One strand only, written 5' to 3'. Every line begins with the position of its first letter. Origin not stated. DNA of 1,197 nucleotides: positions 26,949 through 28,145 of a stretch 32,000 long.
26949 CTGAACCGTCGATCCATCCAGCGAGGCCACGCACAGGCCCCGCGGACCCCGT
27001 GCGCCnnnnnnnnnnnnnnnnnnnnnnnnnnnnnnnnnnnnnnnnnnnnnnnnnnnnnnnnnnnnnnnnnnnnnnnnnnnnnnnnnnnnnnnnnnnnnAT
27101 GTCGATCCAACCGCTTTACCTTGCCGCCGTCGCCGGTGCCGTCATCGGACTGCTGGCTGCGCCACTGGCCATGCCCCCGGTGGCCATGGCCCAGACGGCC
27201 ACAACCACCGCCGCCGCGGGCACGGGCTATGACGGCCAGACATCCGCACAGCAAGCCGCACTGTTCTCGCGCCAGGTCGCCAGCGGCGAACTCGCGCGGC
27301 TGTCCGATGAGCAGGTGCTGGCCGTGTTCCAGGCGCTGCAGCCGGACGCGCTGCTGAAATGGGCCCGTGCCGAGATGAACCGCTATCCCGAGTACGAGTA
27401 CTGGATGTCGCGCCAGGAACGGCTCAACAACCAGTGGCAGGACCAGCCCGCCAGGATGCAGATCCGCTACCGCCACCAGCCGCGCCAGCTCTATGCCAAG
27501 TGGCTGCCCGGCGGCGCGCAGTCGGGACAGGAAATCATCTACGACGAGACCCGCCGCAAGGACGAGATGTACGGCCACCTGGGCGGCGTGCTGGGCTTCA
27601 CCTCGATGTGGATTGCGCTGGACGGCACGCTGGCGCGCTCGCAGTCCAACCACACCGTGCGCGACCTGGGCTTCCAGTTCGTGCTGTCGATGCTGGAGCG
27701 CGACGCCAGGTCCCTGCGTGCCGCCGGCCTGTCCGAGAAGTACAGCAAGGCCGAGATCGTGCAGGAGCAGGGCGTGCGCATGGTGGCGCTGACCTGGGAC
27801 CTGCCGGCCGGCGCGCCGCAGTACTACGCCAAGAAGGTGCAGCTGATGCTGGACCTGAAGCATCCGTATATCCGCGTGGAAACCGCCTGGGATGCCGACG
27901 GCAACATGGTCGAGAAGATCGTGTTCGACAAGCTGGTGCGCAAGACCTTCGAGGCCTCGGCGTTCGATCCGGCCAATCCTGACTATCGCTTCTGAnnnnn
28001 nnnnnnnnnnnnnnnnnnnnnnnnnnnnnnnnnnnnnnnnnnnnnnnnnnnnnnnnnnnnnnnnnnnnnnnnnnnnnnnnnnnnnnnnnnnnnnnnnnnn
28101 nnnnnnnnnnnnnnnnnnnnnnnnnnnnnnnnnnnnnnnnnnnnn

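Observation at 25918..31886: TetR + DUF1571-like secreted protein + two paralogous lipoproteins + OmpW-family porin: an uncharacterised envelope module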

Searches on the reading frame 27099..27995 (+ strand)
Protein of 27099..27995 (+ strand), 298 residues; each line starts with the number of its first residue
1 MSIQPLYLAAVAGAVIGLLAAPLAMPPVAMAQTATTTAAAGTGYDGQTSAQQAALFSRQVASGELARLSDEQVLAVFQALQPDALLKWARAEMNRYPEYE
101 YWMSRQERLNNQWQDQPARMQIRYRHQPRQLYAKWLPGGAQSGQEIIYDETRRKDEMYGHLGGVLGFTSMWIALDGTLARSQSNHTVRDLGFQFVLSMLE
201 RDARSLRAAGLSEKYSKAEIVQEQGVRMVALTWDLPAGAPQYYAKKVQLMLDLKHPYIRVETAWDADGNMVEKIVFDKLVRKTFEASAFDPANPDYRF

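Call 3: search_protein_families(library=pfam, proteins=[window:27099-27995:+], max_evalue=0.01)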
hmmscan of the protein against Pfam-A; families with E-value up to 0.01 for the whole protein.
window:27099-27995:+ (298 aa): 1 family
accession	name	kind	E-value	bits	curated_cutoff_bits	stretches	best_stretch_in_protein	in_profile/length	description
PF07608.17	DUF1571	-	8e-58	195.7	27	1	96-298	1-208/208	Protein of unknown function (DUF1571)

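Call 4: search_protein_families(library=ncbifam, proteins=[window:27099-27995:+], max_evalue=0.01)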
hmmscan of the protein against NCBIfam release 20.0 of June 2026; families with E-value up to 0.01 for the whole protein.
window:27099-27995:+ (298 aa): 0 families

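Call 38: find_homologous_proteins(query=window:27099-27995:+, max_evalue=0.001)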
Query window:27099-27995:+ (298 aa): 161 proteins with E <= 0.001 among 8000 candidates; the best 120 are listed.
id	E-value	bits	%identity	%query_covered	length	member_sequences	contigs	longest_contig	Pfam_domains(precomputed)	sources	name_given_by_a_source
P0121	2.9e-173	593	89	100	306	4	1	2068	PF07608.18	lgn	-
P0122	4.8e-172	589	91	98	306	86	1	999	PF07608.18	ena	-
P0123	1.3e-169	581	87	98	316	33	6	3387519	PF07608.18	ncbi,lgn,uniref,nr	ncbi:conserved exported protein of unknown function [Cupriavidus taiwanensis]|uniref:DUF1571 domain-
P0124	3.2e-169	580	84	100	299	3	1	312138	PF07608.18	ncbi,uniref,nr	ncbi:DUF1571 domain-containing protein [Cupriavidus sp. IDO]|uniref:DUF1571 domain-containing protei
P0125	4.6e-166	569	85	100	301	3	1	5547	PF07608.18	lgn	-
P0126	1.4e-154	532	85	86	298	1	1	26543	PF07608.18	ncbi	-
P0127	1.2e-149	516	77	99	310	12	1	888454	PF07608.18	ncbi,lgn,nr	ncbi:uncharacterized protein DUF1571 [Cupriavidus plantarum]|nr:uncharacterized protein DUF1571 [Cup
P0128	3.6e-147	507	76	99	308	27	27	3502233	PF07608.18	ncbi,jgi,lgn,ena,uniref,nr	ncbi:Protein of unknown function [Cupriavidus sp. OV038]|jgi:hypothetical protein|uniref:DUF1571 dom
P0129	1.4e-146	505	75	99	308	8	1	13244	PF07608.18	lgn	-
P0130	6.0e-144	497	76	96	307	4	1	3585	PF07608.18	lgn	-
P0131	1.1e-143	496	73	99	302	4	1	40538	PF07608.18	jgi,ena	-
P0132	1.3e-142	492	73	99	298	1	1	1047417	PF07608.18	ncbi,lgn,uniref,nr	ncbi:DUF1571 domain-containing protein [Cupriavidus pauculus]|uniref:DUF1571 domain-containing prote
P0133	1.3e-142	492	78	91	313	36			PF07608.18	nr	nr:DUF1571 domain-containing protein [Cupriavidus basilensis]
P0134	2.7e-142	491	71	99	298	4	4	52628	PF07608.18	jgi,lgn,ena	-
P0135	3.2e-142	491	80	86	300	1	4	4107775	PF07608.18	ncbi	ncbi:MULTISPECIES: DUF1571 domain-containing protein [Cupriavidus]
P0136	3.2e-142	491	75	96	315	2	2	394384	PF07608.18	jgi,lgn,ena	-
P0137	3.2e-142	491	73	99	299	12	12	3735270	PF07608.18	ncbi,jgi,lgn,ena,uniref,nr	ncbi:DUF1571 domain-containing protein [Cupriavidus metallidurans]|uniref:DUF1571 domain-containing 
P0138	4.2e-142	491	72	99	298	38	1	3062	PF07608.18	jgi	-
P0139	1.1e-141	489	72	99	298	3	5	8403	PF07608.18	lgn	-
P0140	1.1e-141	489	74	96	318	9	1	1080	PF07608.18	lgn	-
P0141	2.0e-141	489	76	93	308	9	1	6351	PF07608.18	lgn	-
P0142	8.0e-141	487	72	99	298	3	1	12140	PF07608.18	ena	-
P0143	2.3e-140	485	72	99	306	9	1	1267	PF07608.18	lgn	-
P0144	2.3e-139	482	73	99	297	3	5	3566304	PF07608.18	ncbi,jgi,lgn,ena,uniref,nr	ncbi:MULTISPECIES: DUF1571 domain-containing protein [unclassified Cupriavidus]|uniref:DUF1571 domai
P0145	1.1e-138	480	71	99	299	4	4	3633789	PF07608.18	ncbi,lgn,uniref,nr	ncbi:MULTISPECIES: DUF1571 domain-containing protein [Cupriavidus]|uniref:DUF1571 domain-containing 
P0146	3.7e-138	478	73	96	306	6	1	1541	PF07608.18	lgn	-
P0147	2.8e-137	475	80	84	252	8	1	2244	PF07608.18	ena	-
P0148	3.5e-137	475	72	99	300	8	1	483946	PF07608.18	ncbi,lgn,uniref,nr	ncbi:DUF1571 domain-containing protein [Cupriavidus pauculus]|uniref:DUF1571 domain-containing prote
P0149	1.3e-136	473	71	99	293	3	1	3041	PF07608.18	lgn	-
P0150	2.4e-136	472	78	86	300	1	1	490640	PF07608.18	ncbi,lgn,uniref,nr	ncbi:DUF1571 domain-containing protein [Cupriavidus agavae]|uniref:Uncharacterized protein DUF1571 n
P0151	2.6e-136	472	77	89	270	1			PF07608.18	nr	nr:DUF1571 domain-containing protein [uncultured Cupriavidus sp.]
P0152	6.5e-133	461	99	72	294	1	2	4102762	PF07608.18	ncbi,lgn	ncbi:hypothetical protein AEMCBJ_19255 [Cupriavidus necator]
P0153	3.2e-119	416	66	96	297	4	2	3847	PF07608.18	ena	-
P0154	3.6e-109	383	60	91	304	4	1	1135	PF07608.18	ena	-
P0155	7.6e-104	365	60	86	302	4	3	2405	PF07608.18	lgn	-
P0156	2.3e-98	347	56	89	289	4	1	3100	PF07608.18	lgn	-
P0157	3.6e-97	343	56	88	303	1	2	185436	PF07608.18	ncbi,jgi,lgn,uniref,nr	ncbi:DUF1571 domain-containing protein [Ralstonia sp. UBA689]|uniref:DUF1571 domain-containing prote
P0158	5.5e-96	339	57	84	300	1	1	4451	PF07608.18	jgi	-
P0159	8.6e-96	339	52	100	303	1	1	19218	PF07608.18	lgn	-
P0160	1.6e-95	338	90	53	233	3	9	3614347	PF07608.18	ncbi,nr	ncbi:conserved hypothetical protein [Cupriavidus taiwanensis]|nr:DUF1571 domain-containing protein [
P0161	1.9e-95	338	57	84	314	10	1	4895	PF07608.18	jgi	-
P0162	2.8e-95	337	56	83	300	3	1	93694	PF07608.18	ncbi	-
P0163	3.2e-95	337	57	84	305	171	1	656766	PF07608.18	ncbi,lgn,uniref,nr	ncbi:hypothetical protein LMG6871_01169 [Ralstonia edaphis]|uniref:DUF1571 domain-containing protein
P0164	7.6e-95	336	55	86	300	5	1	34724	PF07608.18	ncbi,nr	ncbi:MAG: DUF1571 domain-containing protein [Burkholderiaceae bacterium]|nr:DUF1571 domain-containin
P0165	1.0e-93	332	56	84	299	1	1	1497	PF07608.18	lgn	-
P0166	3.7e-93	330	53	88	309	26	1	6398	PF07608.18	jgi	jgi:hypothetical protein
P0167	5.5e-92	326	54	84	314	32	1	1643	PF07608.18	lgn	-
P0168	3.6e-91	324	55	86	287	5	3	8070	PF07608.18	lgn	-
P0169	3.7e-88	314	51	97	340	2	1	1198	PF07608.18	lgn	-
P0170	6.6e-88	313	54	83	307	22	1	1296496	PF07608.18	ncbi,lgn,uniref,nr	ncbi:hypothetical protein PAQ31011_00603 [Pandoraea aquatica]|uniref:DUF1571 domain-containing prote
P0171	3.6e-87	311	51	89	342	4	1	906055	PF07608.18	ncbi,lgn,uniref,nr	ncbi:DUF1571 domain-containing protein [Pandoraea fibrosis]|uniref:Membrane protein n=1 Tax=Pandorae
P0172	5.0e-87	310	53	84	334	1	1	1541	PF07608.18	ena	-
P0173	5.1e-87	310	55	84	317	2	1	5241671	PF07608.18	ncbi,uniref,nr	ncbi:DUF1571 domain-containing protein [Pandoraea faecigallinarum]|uniref:DUF1571 domain-containing 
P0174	6.4e-87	310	53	84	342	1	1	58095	PF07608.18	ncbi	-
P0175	7.2e-87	310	53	82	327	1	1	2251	PF07608.18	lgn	-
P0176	8.9e-87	309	53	84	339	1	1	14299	PF07608.18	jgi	-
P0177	9.1e-87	309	53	84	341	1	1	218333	PF07608.18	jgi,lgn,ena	jgi:hypothetical protein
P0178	1.4e-86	309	54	84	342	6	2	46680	PF07608.18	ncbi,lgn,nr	ncbi:MAG: DUF1571 domain-containing protein [Pandoraea sp.]|nr:DUF1571 domain-containing protein [Pa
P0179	2.8e-86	308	53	84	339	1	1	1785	PF07608.18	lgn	-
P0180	1.4e-85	305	53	84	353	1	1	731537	PF07608.18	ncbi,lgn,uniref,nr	ncbi:DUF1571 domain-containing protein [Pandoraea anhela]|uniref:DUF1571 domain-containing protein n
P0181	3.2e-85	304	53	84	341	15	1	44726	PF07608.18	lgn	-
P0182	4.1e-85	304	49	99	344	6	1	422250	PF07608.18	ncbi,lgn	-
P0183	1.7e-84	302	52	83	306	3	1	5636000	PF07608.18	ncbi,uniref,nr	ncbi:DUF1571 domain-containing protein [Pandoraea vervacti]|uniref:DUF1571 domain-containing protein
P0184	3.0e-83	298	51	89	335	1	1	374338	PF07608.18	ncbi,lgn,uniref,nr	ncbi:DUF1571 domain-containing protein [Pandoraea terrigena]|uniref:Membrane protein n=1 Tax=Pandora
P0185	3.3e-83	298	48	99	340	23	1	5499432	PF07608.18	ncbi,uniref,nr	ncbi:DUF1571 domain-containing protein [Pandoraea pnomenusa]|uniref:DUF1571 domain-containing protei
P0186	1.4e-82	296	54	84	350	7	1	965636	PF07608.18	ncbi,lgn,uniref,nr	ncbi:membrane protein [Pandoraea communis]|uniref:Membrane protein n=1 Tax=Pandoraea communis TaxID=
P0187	1.4e-82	295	52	84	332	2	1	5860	PF07608.18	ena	-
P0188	3.1e-82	294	48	93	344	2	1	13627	PF07608.18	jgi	jgi:hypothetical protein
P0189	3.2e-82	294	53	84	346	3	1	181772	PF07608.18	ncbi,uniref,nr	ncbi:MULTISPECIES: DUF1571 domain-containing protein [Pandoraea]|uniref:DUF1571 domain-containing pr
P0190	6.8e-82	293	53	84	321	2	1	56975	PF07608.18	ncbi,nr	ncbi:DUF1571 domain-containing protein [Pandoraea sp. ISTKB]|nr:DUF1571 domain-containing protein [P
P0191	5.1e-81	290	51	84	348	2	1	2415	PF07608.18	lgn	-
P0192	9.3e-81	289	51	84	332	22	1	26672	PF07608.18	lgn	-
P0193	7.0e-79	283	50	80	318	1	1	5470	PF07608.18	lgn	-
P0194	1.7e-78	282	49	84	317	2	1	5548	PF07608.18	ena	-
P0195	6.2e-76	274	46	92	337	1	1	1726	PF07608.18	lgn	-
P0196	7.0e-76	273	48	85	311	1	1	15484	PF07608.18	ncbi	ncbi:MAG: DUF1571 domain-containing protein [Burkholderia gladioli]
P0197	1.7e-75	272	49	83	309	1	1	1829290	PF07608.18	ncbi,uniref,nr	ncbi:DUF1571 domain-containing protein [Paraburkholderia acidisoli]|uniref:DUF1571 domain-containing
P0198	3.9e-75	271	49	83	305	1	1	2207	PF07608.18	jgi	jgi:Cu/Ag efflux protein CusF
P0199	7.3e-75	270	47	91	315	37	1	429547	PF07608.18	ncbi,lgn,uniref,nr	ncbi:DUF1571 domain-containing protein [Paraburkholderia sp. J94]|uniref:DUF1571 domain-containing p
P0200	9.9e-75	270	50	83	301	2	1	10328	PF07608.18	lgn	-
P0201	1.8e-74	269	47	93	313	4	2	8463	PF07608.18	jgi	jgi:hypothetical protein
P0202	1.9e-74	269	50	80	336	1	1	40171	PF07608.18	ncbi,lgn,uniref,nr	ncbi:hypothetical protein LMG28614_06562 [Paraburkholderia ultramafica]|uniref:DUF1571 domain-contai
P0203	3.8e-74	268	50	83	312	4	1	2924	PF07608.18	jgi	jgi:hypothetical protein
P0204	4.8e-74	267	45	97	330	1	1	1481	PF07608.18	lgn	-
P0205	1.0e-73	266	86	49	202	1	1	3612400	PF07608.18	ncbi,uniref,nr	ncbi:conserved protein of unknown function [Cupriavidus taiwanensis]|uniref:Uncharacterized protein 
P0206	1.6e-73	266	44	97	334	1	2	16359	PF07608.18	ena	-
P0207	1.9e-73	265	50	80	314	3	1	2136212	PF07608.18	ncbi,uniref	ncbi:DUF1571 domain-containing protein [Paraburkholderia sp. B3]|uniref:DUF1571 domain-containing pr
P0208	3.3e-73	265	50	80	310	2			PF07608.18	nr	nr:DUF1571 domain-containing protein [Paraburkholderia ferrariae]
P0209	6.8e-73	264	48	84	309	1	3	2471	PF07608.18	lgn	-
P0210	1.5e-72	263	48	85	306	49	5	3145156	PF07608.18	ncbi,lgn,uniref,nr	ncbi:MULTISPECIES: DUF1571 domain-containing protein [Burkholderia]|uniref:DUF1571 domain-containing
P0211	1.7e-72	262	51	80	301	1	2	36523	PF07608.18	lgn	-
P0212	1.7e-72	262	49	80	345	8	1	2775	PF07608.18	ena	-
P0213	1.7e-72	262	49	83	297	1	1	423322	PF07608.18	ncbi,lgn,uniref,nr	ncbi:DUF1571 domain-containing protein [Paraburkholderia nodosa]|uniref:DUF1571 domain-containing pr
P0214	2.5e-72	262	48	83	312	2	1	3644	PF07608.18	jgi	jgi:hypothetical protein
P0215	2.7e-72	262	50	80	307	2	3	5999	PF07608.18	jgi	jgi:hypothetical protein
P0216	4.0e-72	261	48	83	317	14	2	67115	PF07608.18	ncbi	ncbi:DUF1571 domain-containing protein [Paraburkholderia bannensis]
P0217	4.6e-72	261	50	80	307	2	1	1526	PF07608.18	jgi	jgi:hypothetical protein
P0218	4.9e-72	261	46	92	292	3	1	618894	PF07608.18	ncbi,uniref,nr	ncbi:DUF1571 domain-containing protein [Paraburkholderia sp. MPAMCS5]|uniref:DUF1571 domain-containi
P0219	5.7e-72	261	49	83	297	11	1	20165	PF07608.18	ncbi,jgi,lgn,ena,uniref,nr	ncbi:MAG TPA: DUF1571 domain-containing protein [Paraburkholderia sp.]|jgi:hypothetical protein|unir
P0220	6.0e-72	261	45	92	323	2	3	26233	PF07608.18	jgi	jgi:hypothetical protein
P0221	1.0e-71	260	49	83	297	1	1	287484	PF07608.18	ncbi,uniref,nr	ncbi:DUF1571 domain-containing protein [Paraburkholderia sp. CNPSo 3281]|uniref:DUF1571 domain-conta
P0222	1.1e-71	260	47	85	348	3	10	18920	PF07608.18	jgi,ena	jgi:hypothetical protein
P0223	1.2e-71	260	50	80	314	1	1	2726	PF07608.18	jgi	jgi:hypothetical protein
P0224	2.1e-71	259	49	83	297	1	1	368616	PF07608.18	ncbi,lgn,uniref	ncbi:DUF1571 domain-containing protein [Paraburkholderia heleia]|uniref:DUF1571 domain-containing pr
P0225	2.5e-71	259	48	84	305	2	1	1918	PF07608.18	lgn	-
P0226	2.9e-71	258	45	92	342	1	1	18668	PF07608.18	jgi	jgi:hypothetical protein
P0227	3.4e-71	258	45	92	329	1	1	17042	PF07608.18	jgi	jgi:hypothetical protein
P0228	4.0e-71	258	45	92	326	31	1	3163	PF07608.18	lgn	-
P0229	4.8e-71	258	49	80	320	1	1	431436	PF07608.18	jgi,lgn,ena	-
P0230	5.1e-71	258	44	97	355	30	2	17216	PF07608.18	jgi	-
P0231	5.4e-71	257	47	83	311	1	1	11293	PF07608.18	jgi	jgi:hypothetical protein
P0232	6.7e-71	257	48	83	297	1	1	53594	PF07608.18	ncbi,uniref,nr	ncbi:DUF1571 domain-containing protein [Paraburkholderia heleia]|uniref:DUF1571 domain-containing pr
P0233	9.2e-71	257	46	88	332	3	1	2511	PF07608.18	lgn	-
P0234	1.1e-70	256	47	84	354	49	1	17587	PF07608.18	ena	-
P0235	1.3e-70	256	43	97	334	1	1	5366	PF07608.18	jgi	jgi:hypothetical protein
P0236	1.3e-70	256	44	96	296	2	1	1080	PF07608.18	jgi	jgi:hypothetical protein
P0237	2.0e-70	256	46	85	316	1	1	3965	PF07608.18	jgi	jgi:hypothetical protein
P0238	2.4e-70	255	47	83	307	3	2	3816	PF07608.18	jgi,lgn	jgi:hypothetical protein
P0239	3.2e-70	255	45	92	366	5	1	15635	PF07608.18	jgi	jgi:Protein of unknown function (DUF1571)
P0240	4.6e-70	254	43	97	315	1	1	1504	PF07608.18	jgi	jgi:hypothetical protein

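Call 39: find_encoding_contigs(protein=P0163, flank=6000, max_places=2)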
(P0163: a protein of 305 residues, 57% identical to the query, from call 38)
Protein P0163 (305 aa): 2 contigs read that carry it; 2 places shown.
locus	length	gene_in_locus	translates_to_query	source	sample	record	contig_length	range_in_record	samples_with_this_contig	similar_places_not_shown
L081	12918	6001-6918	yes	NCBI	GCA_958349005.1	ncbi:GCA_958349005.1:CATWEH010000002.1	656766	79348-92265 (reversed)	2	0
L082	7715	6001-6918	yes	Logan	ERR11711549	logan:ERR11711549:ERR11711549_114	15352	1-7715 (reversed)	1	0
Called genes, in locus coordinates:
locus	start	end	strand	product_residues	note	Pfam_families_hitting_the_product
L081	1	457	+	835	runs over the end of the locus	PF02771:Acyl-CoA_dh_N, PF02770:Acyl-CoA_dh_M (weak), PF00441:Acyl-CoA_dh_1, PF09317:ACDH_C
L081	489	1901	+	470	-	PF00106:adh_short, PF08659:KR, PF13561:adh_short_C2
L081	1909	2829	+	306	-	PF01575:MaoC_dehydratas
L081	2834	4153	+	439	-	PF00108:Thiolase_N, PF02803:Thiolase_C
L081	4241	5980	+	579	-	PF00501:AMP-binding, PF13193:AMP-binding_C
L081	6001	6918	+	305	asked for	PF07608:DUF1571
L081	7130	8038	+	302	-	PF03922:OmpW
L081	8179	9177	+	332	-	PF01266:DAO (weak), PF07992:Pyr_redox_2 (weak), PF12831:FAD_oxidored (weak), PF13450:NAD_binding_8, PF01593:Amino_oxidase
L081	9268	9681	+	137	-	-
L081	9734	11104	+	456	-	PF00919:UPF0004, PF04055:Radical_SAM, PF01938:TRAM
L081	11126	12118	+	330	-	PF02562:PhoH, PF13604:AAA_30, PF13245:AAA_19 (weak)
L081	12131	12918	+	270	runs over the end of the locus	PF02130:YbeY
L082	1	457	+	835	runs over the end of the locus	PF02771:Acyl-CoA_dh_N, PF02770:Acyl-CoA_dh_M (weak), PF00441:Acyl-CoA_dh_1, PF09317:ACDH_C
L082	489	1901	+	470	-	PF00106:adh_short, PF08659:KR, PF13561:adh_short_C2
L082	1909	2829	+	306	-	PF01575:MaoC_dehydratas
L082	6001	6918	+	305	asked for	PF07608:DUF1571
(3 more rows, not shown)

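Call 40: find_encoding_contigs(protein=P0210, flank=6000, max_places=2)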
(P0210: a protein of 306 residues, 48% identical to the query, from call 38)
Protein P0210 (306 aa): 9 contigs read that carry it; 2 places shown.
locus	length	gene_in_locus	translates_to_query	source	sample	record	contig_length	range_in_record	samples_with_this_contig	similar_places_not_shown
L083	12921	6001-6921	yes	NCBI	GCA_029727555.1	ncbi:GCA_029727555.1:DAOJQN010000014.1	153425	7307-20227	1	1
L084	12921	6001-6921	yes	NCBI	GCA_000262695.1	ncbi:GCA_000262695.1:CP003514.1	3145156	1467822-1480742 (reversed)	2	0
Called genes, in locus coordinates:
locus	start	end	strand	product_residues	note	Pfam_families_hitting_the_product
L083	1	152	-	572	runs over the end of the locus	PF00916:Sulfate_transp, PF16983:MFS_MOT1 (weak), PF01740:STAS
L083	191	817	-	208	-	PF08857:ParBc_2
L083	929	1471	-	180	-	PF13302:Acetyltransf_3, PF00583:Acetyltransf_1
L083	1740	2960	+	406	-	PF00083:Sugar_tr, PF07690:MFS_1, PF00083:Sugar_tr, PF07690:MFS_1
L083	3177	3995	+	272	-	PF00440:TetR_N, PF17939:TetR_C_30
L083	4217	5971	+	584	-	PF00501:AMP-binding, PF13193:AMP-binding_C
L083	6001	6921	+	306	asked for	PF07608:DUF1571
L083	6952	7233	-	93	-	-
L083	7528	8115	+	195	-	PF17209:Hfq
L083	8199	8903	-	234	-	PF11180:DUF2968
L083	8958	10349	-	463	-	PF00158:Sigma54_activat, PF14532:Sigma54_activ_2, PF07728:AAA_5 (weak), PF02954:HTH_8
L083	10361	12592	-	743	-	PF13400:Tad, PF09977:Tad_C (weak)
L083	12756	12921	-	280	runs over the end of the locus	PF14559:TPR_19 (faint), PF13431:TPR_17 (faint), PF07719:TPR_2 (faint), PF23914:TPR_CcmH_CycH (weak), PF13414:TPR_11 (faint)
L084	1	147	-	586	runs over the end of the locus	PF00916:Sulfate_transp, PF16983:MFS_MOT1 (weak), PF01740:STAS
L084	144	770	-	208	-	PF08857:ParBc_2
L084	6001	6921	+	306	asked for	PF07608:DUF1571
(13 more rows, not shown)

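Call 41: find_encoding_contigs(protein=P0173, flank=6000, max_places=2)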
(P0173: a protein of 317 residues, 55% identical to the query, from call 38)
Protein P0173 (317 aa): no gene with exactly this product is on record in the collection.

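Call 46: find_encoding_contigs(protein=P0185, flank=7000, max_places=1)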
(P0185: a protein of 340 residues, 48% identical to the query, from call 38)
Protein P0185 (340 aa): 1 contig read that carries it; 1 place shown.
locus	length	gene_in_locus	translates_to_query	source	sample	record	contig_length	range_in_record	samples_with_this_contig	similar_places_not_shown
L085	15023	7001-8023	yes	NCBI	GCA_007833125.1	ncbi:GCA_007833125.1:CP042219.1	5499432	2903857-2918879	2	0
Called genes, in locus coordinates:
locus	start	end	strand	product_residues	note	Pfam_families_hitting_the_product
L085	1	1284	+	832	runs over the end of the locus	PF02771:Acyl-CoA_dh_N, PF02770:Acyl-CoA_dh_M, PF00441:Acyl-CoA_dh_1, PF09317:ACDH_C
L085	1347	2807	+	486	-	PF00106:adh_short, PF08659:KR, PF13561:adh_short_C2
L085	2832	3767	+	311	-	PF01575:MaoC_dehydratas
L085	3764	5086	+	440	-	PF00108:Thiolase_N, PF02803:Thiolase_C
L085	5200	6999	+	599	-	PF00501:AMP-binding, PF13193:AMP-binding_C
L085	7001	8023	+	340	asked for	PF07608:DUF1571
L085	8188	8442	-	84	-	PF03776:MinE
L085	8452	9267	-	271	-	PF00142:Fer4_NifH (faint), PF01656:CbiA, PF02374:ArsA_ATPase (weak), PF09140:MipZ, PF10609:ParA, PF13614:AAA_31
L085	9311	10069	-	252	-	PF05209:MinC_N, PF03775:MinC_C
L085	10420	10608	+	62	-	-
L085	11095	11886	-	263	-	PF00106:adh_short, PF08659:KR (weak), PF13561:adh_short_C2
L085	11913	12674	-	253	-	PF00106:adh_short, PF08659:KR, PF23441:SDR, PF01370:Epimerase (weak), PF03435:Sacchrp_dh_NADP (weak), PF13561:adh_short_C2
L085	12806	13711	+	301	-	PF00126:HTH_1, PF03466:LysR_substrate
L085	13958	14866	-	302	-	PF04381:RdgC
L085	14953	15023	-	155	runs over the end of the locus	PF08909:DUF1854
